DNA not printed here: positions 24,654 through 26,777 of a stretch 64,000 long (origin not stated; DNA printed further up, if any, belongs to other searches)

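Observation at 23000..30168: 7.1-kb integrative element in tRNA-Pro with a satellite-like (int / alpA / NTPase) layout and no transfer or capsid genes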

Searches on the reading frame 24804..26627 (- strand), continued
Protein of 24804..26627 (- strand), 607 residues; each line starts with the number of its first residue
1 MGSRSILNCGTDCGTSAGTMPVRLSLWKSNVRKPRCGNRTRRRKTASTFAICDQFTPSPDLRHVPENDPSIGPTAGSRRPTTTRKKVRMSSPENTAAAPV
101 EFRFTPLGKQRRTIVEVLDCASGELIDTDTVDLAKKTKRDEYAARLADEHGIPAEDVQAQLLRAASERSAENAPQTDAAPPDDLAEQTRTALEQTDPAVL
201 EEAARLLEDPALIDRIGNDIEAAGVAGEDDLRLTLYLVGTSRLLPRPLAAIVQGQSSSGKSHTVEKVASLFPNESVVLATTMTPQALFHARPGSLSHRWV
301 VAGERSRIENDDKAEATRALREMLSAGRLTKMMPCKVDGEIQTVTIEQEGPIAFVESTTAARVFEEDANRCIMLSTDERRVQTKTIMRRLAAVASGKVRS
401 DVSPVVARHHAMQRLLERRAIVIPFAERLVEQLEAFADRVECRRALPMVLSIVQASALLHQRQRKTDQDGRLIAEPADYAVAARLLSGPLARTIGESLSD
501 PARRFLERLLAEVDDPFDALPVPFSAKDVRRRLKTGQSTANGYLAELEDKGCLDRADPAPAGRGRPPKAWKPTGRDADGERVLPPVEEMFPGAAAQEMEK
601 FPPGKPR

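Call 31: find_encoding_contigs(protein=P0119, flank=10000, max_places=3)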
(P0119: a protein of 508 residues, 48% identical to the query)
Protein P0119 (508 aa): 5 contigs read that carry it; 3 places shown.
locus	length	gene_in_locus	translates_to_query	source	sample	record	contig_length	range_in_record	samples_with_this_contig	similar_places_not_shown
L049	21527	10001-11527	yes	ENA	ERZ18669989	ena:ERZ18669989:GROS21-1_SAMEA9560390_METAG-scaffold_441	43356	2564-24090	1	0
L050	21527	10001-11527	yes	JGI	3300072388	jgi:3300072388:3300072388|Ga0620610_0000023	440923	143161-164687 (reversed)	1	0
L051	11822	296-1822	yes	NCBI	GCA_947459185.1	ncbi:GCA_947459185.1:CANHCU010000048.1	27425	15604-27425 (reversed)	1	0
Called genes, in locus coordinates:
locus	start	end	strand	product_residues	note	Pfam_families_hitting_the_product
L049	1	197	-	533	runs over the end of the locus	PF07690:MFS_1, PF00854:PTR2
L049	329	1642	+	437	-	-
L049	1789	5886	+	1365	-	-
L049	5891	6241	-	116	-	PF11969:DcpS_C, PF01230:HIT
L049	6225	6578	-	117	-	-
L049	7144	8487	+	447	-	PF00589:Phage_integrase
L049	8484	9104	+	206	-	-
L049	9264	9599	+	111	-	-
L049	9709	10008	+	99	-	-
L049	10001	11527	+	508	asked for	PF27228:MTBMA_p00010_2nd (faint)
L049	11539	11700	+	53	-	-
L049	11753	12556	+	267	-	PF11300:DUF3102 (weak)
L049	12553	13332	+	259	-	-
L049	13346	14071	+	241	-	-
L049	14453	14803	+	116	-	-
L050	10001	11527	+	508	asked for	PF27228:MTBMA_p00010_2nd (faint)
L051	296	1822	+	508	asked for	PF27228:MTBMA_p00010_2nd (faint)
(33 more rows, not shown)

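Call 32: predict_structure(alignment_id=A1)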
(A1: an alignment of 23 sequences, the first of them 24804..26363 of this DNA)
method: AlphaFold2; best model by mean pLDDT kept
length: 519 residues; sequences in the alignment: 23
mean_pLDDT: 81.0   pTM: 0.68
mean pLDDT of the five models: 81.0, 79.7, 77.2, 74.6, 70.8
residues with pLDDT >= 90: 127; 70-90: 306; 50-70: 57; < 50: 29
segments of 3 or more residues with pLDDT < 50: 1-8, 85-90, 506-519
pLDDT, mean of each block of 10 residues (from residue 1): 43 81 83 82 87 88 83 81 49 70 91 96 93 80 93 92 79 86 92 83 85 75 77 84 82 84 88 71 79 72 82 89 95 93 80 79 95 94 94 90 70 79 89 89 84 84 82 69 76 74 57 37
secondary structure, 60 per line:
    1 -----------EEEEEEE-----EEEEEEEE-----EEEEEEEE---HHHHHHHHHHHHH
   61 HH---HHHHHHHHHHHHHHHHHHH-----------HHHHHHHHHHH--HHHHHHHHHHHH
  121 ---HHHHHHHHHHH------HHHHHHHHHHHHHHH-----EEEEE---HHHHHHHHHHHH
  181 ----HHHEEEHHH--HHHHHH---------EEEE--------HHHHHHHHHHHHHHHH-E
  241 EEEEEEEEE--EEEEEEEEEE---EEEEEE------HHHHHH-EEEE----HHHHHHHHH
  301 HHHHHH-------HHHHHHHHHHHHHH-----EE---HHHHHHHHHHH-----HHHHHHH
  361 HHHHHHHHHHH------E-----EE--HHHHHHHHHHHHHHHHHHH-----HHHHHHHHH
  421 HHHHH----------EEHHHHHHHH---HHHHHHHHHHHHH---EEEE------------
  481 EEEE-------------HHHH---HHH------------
elements in order: E12-18 E24-31 E37-44 H48-62 H66-84 H96-106 H109-120 H124-134 H141-155 E161-165 H169-180 E188-190 H196-201 E211-214 H223-238 E240-249 E252-261 E265-270 H277-282 E284-287 H292-306 H314-327 H338-348 H354-371 H388-406 H412-425 H438-445 H449-461 E465-468 E481-484 H498-501

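Call 35: fold_search(model_id=the predicted structure, library=pdb)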
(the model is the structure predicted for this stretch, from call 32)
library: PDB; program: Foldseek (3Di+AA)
matches with E <= 10: 1110; with E <= 0.001: 42
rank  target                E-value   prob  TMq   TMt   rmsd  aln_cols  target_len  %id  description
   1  9gjp_5                8.4e-09  1.00  0.43  0.36   8.9       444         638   14  OCCM maturation intermediate stalled with an Arginine Finger mutation in Mcm5: Conformer 2 (released 2025-03-05)
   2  8p62_5                9.3e-09  1.00  0.38  0.30  11.5       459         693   14  S. cerevisiae ssDNA-sCMGE after DNA replication initiation (released 2024-05-29)
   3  9e2x_5                1.3e-08  1.00  0.40  0.33  11.1       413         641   14  Cryo-EM structure of yeast CMG helicase stalled at G4-containing DNA template, state 2 (released 2025-03-19)
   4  7pt7_5                2.2e-08  1.00  0.40  0.34   7.2       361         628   13  Structure of MCM2-7 DH complexed with Cdc7-Dbf4 in the presence of ADP:BeF3, state I (released 2022-06-08)
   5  8w0e_6                3.0e-08  1.00  0.41  0.37   6.8       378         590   14  Cryo-EM structure of a human MCM2-7 single hexamer on dsDNA (released 2024-10-02)
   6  8p63_5                3.3e-08  1.00  0.41  0.32  10.6       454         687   13  S. cerevisiae consensus-sCMGE on ssDNA after DNA replication initiation (released 2024-05-29)
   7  9gjw_4                1.2e-07  1.00  0.38  0.31  13.3       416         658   12  OCCM maturation intermediate stalled with an Arginine Finger mutation in Mcm2 (released 2025-03-05)
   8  7w1y_6                1.8e-07  1.00  0.41  0.31  11.1       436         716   13  Human MCM double hexamer bound to natural DNA duplex (polyAT/polyTA) (released 2023-02-08)
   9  8ouw_2                2.0e-07  1.00  0.41  0.31  10.0       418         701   11  Cryo-EM structure of CMG helicase bound to TIM-1/TIPN-1 and homodimeric DNSN-1 on fork DNA (Caenorhabditis elegans) (released 2023-08-16)
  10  8q6p_6                2.2e-07  1.00  0.38  0.49  12.0       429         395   11  X. laevis CMG dimer bound to dimeric DONSON - MCM ATPase (released 2023-10-18)
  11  8w0f_6                2.3e-07  1.00  0.41  0.34   6.8       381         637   14  Cryo-EM structure of a human MCM2-7 double hexamer on dsDNA (released 2024-10-02)
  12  6xtx_6                2.5e-07  1.00  0.40  0.32  11.4       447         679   12  CryoEM structure of human CMG bound to ATPgammaS and DNA (released 2020-05-27)
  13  8w0f_5                6.6e-07  1.00  0.38  0.32   7.2       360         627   13  Cryo-EM structure of a human MCM2-7 double hexamer on dsDNA (released 2024-10-02)
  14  9e2y_5                6.9e-07  1.00  0.38  0.33   6.6       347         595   15  Cryo-EM structure of yeast CMG helicase stalled at G4-containing DNA template, state 3 (released 2025-03-26)
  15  9e2w_5                9.8e-07  1.00  0.37  0.33   6.7       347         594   13  Cryo-EM structure of yeast CMG helicase stalled at G4-containing DNA template, state 1 (released 2025-03-26)
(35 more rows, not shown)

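Call 36: find_encoding_contigs(protein=P0001, flank=10000, max_places=10)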
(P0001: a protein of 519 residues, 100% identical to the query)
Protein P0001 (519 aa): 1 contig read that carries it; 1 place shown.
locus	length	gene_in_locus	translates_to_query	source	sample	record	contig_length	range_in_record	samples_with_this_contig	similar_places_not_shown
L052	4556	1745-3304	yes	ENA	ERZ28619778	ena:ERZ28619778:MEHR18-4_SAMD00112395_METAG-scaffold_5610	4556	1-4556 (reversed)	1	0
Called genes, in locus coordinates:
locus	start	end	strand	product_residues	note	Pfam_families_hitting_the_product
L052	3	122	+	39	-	?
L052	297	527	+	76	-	PF12728:HTH_17 (weak)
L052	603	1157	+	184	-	-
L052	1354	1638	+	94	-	-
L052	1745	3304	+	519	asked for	-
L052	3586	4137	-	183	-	-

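Call 41: find_related_loci(query=A1, collection=metagenome_contigs, flank=10000)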
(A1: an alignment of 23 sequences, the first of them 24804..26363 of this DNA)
Query A1 (519 aa) in metagenome_contigs; peptide patterns used: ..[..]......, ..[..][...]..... (x = any residue, [..] = any of these).
205 stretches matched a pattern; 104 encode a relative of the query (tblastn E <= 1e-3); the best 80 are kept; 80 distinct loci.
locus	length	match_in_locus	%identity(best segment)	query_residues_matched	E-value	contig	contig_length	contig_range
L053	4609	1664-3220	80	1-519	0e+0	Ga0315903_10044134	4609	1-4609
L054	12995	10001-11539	82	4-519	0e+0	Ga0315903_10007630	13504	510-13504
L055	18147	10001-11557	80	1-519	0e+0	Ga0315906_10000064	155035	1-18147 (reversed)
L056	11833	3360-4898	82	4-519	0e+0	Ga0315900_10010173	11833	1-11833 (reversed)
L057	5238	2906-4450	79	1-513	0e+0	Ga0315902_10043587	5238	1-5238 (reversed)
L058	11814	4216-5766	77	1-519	0e+0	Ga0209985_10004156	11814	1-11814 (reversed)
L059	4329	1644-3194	77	1-519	0e+0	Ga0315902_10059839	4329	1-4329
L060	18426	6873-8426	77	1-519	0e+0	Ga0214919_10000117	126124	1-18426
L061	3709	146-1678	77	1-512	0e+0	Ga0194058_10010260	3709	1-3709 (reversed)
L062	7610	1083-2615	77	1-512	0e+0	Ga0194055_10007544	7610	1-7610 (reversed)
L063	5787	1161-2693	77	1-512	0e+0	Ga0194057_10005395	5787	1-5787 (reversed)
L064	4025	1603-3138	74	6-519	0e+0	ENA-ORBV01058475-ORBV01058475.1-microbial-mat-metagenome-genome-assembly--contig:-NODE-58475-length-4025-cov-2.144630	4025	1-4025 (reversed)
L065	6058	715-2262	75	1-519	0e+0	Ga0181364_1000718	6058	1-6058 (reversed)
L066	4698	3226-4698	79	1-492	0e+0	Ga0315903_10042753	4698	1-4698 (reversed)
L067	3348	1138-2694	73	1-519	0e+0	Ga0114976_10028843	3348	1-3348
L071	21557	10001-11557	80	1-519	0e+0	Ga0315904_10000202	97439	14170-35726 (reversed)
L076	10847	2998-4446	66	12-496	0e+0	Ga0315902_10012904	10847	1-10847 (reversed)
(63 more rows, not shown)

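Call 46: search_protein_families(library=pfam, alignment_id=A2, max_evalue=0.001)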
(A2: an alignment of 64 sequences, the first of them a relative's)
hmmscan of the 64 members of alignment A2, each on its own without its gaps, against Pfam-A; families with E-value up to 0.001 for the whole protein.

A. member 1, L001:6160-6600:- (146 aa): 1 family
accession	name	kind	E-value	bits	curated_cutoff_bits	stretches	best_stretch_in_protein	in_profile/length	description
PF05119.17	Terminase_4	-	7.2e-09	36.4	24.7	1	40-131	2-94/98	Phage terminase, small subunit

B. families by the number of members that match (of 64 scanned): 23 families
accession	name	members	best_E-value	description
PF07669.17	Eco57I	3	2.1e-45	Eco57I restriction-modification methylase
PF12950.13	TaqI_C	3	7.7e-16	TaqI-like C-terminal specificity domain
PF02384.22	N6_Mtase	3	2.9e-15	N-6 DNA Methylase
PF20473.4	MmeI_Mtase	3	3.2e-11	MmeI, DNA-methyltransferase domain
PF05119.17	Terminase_4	3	6.7e-11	Phage terminase, small subunit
PF04313.20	HSDR_N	3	3.5e-08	Type I restriction enzyme R protein N terminus (HSDR_N)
PF01170.24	UPF0020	3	6.5e-06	RMKL-like, methyltransferase domain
PF00145.23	DNA_methylase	1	5.6e-90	C-5 cytosine-specific DNA methylase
PF03781.23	FGE-sulfatase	1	8.8e-22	Sulfatase-modifying factor enzyme 1-like domain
PF13250.11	DUF4041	1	2.1e-20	Domain of unknown function (DUF4041)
PF13455.12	MUG113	1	9.1e-18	Meiotically up-regulated gene 113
PF14237.11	GYF_2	1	1e-17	GYF domain 2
PF03852.21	Vsr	1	7.8e-17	DNA mismatch endonuclease Vsr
PF00383.29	dCMP_cyt_deam_1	1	9.3e-17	Cytidine and deoxycytidylate deaminase zinc-binding region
PF22091.2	DUF6941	1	4.6e-15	Family of unknown function (DUF6941)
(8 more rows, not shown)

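Call 47: search_protein_families(library=phrogs, alignment_id=A2, max_evalue=0.001)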
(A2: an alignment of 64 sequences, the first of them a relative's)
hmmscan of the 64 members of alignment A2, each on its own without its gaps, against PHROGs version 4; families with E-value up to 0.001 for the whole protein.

A. member 1, L001:6160-6600:- (146 aa): 1 family
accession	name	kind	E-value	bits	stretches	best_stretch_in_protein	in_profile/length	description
phrog_83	-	head and packaging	1.2e-09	39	1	22-135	77-188/246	terminase small subunit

B. families by the number of members that match (of 64 scanned): 55 families (the first 25 are shown)
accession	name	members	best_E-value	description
phrog_16674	-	3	3.7e-57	DNA methyltransferase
phrog_31645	-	3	2.3e-29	-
phrog_25988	-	3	9.8e-22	-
phrog_2713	-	3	3.8e-15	-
phrog_83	-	3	1e-14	terminase small subunit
phrog_1600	-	3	6.4e-08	DNA methyltransferase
phrog_9133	-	3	1.2e-05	-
phrog_3689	-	2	2.7e-05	DNA methyltransferase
phrog_1847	-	1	2.1e-144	-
phrog_116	-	1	2.3e-97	DNA methyltransferase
phrog_9198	-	1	5.3e-88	-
phrog_59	-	1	5.6e-56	HNH endonuclease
phrog_363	-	1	1.4e-44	DNA methyltransferase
phrog_8430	-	1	1.3e-37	-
phrog_1492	-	1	1.1e-36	HNH endonuclease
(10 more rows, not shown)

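Call 52: find_related_loci(query=L001:6160-6600:-, collection=viral_contigs, flank=10000)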
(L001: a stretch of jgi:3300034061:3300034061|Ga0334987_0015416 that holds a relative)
Query L001:6160-6600:- (146 aa) in viral_contigs; peptide patterns used: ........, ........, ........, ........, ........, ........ (x = any residue, [..] = any of these).
52 stretches matched a pattern; 49 encode a relative of the query (tblastn E <= 1e-3); 49 distinct loci.
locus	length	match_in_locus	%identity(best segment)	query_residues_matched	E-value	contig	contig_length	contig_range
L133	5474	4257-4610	38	29-141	1e-16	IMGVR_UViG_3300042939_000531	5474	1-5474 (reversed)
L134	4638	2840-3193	38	29-141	1e-16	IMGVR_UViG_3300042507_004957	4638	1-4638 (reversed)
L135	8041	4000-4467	33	1-141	5e-16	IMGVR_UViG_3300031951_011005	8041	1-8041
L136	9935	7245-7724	34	1-145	6e-16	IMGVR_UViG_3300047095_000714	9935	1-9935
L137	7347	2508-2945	34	1-133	3e-15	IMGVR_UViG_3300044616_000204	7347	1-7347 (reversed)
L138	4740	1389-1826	35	1-133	3e-15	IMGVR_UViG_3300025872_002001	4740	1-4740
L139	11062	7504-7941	34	1-133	5e-15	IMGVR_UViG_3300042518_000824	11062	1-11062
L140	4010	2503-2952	33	1-138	1e-14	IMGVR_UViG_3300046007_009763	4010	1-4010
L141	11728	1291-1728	33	1-133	1e-14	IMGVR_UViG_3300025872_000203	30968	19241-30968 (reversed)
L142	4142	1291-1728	33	1-133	1e-14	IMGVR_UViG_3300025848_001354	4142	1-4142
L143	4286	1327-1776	33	1-138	2e-14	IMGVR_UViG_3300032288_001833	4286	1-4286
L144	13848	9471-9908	33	1-133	3e-14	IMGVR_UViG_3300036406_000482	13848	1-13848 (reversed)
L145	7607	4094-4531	33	1-133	3e-14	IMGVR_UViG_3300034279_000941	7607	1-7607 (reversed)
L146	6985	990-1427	33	1-133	2e-14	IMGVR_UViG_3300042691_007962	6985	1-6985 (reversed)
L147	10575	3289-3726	33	1-133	3e-14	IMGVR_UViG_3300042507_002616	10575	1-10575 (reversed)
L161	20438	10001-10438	32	1-133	1e-13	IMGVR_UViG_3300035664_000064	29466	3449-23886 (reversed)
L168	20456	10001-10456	32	1-139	9e-14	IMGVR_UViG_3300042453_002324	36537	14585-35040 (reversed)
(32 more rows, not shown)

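Call 55: search_protein_families(library=pfam, max_evalue=0.001, proteins=[L141:90-1313:+, L141:1291-1773:+, L141:1724-3391:+, L141:4406-5821:+, L168:8797-10080:+, L168:10434-12044:+, L168:12023-13363:+, L161:8704-10023:+, L161:12010-13740:+, L161:15742-16980:+])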
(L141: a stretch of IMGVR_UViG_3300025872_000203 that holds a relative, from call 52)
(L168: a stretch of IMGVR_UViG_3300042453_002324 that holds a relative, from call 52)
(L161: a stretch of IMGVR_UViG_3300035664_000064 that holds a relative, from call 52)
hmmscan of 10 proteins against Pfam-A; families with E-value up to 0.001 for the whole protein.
L141:90-1313:+ (407 aa): 2 families
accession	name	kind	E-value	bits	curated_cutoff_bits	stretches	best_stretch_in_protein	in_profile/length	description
PF01555.25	N6_N4_Mtase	-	7.9e-25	88.5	26.7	1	192-383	2-220/221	DNA methylase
PF01170.24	UPF0020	-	6.8e-08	32.9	22.3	1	341-380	25-64/197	RMKL-like, methyltransferase domain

L141:1291-1773:+ (160 aa): 1 family
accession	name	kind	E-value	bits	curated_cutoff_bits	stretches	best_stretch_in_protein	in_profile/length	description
PF05119.17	Terminase_4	-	1.9e-20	73.5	24.7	1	47-145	1-95/98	Phage terminase, small subunit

L141:1724-3391:+ (555 aa): 2 families
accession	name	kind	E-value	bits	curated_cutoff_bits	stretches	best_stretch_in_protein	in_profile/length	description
PF20441.4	TerL_nuclease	-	2.6e-39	135.5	24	1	265-538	9-285/286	Terminase large subunit, endonuclease domain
PF03354.21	TerL_ATPase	-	4.7e-23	82.2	23.7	1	80-240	6-168/178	Terminase large subunit, ATPase domain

L141:4406-5821:+ (471 aa): 1 family
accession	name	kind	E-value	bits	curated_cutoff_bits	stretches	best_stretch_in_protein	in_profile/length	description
PF04586.22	Peptidase_S78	-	2.5e-29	103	21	1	158-323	3-158/165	Caudovirus prohead serine protease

L168:8797-10080:+ (427 aa): 1 family
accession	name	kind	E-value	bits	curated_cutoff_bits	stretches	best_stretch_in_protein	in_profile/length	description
PF00145.23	DNA_methylase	-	6.8e-45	154.3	22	1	71-391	2-322/324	C-5 cytosine-specific DNA methylase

L168:10434-12044:+ (536 aa): 2 families
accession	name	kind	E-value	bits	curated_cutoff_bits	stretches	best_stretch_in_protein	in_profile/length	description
PF20441.4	TerL_nuclease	-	7e-35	121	24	1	246-515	6-278/286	Terminase large subunit, endonuclease domain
PF03354.21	TerL_ATPase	-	3.4e-17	63.1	23.7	1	64-229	2-171/178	Terminase large subunit, ATPase domain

L168:12023-13363:+ (446 aa): 1 family
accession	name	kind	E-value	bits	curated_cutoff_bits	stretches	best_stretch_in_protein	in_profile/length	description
PF04860.17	Phage_portal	-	2.2e-72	244.4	39.1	1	58-387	4-321/321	Phage portal protein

L161:8704-10023:+ (439 aa): 2 families
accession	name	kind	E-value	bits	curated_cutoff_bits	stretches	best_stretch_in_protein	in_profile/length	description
PF01555.25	N6_N4_Mtase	-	3.7e-25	89.6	26.7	1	191-415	1-220/221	DNA methylase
PF01170.24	UPF0020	-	0.00068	19.8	22.3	0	375-407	27-59/197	RMKL-like, methyltransferase domain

L161:12010-13740:+ (576 aa): 1 family
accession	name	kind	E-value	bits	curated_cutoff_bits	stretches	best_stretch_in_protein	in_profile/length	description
PF04860.17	Phage_portal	-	2.4e-76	257.4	39.1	1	112-438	3-321/321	Phage portal protein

L161:15742-16980:+ (412 aa): 0 families

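Call 62: search_protein_families(library=padloc, max_evalue=0.01, proteins=[window:24804-26363:-, L003:12363-13625:-, L003:9489-9818:+, L007:2366-4018:+, L076:8848-10404:-])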
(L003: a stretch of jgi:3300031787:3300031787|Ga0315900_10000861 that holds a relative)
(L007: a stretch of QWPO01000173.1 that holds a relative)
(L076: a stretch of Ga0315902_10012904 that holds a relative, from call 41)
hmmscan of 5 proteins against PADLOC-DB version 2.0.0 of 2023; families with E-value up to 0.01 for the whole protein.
window:24804-26363:- (519 aa): 0 families

L003:12363-13625:- (420 aa): 0 families

L003:9489-9818:+ (109 aa): 0 families

L007:2366-4018:+ (550 aa): 4 families
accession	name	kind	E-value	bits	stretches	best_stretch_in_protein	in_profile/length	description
PDLC03977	PD-Lambda-1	-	8.1e-155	514.5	1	67-538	8-479/496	-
PDLC03976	PD-Lambda-1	-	1.1e-154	514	1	67-536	7-478/491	-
PDLC05041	PDC-S57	-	8.6e-16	56.2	1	414-506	4-90/212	-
PDLC05042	PDC-S57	-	9.7e-07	26.7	1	414-522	6-112/245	-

L076:8848-10404:- (518 aa): 1 family
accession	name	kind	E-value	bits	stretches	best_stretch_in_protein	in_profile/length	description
PDLC02373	dCTPase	-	2.3e-145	484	1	12-484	153-531/630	-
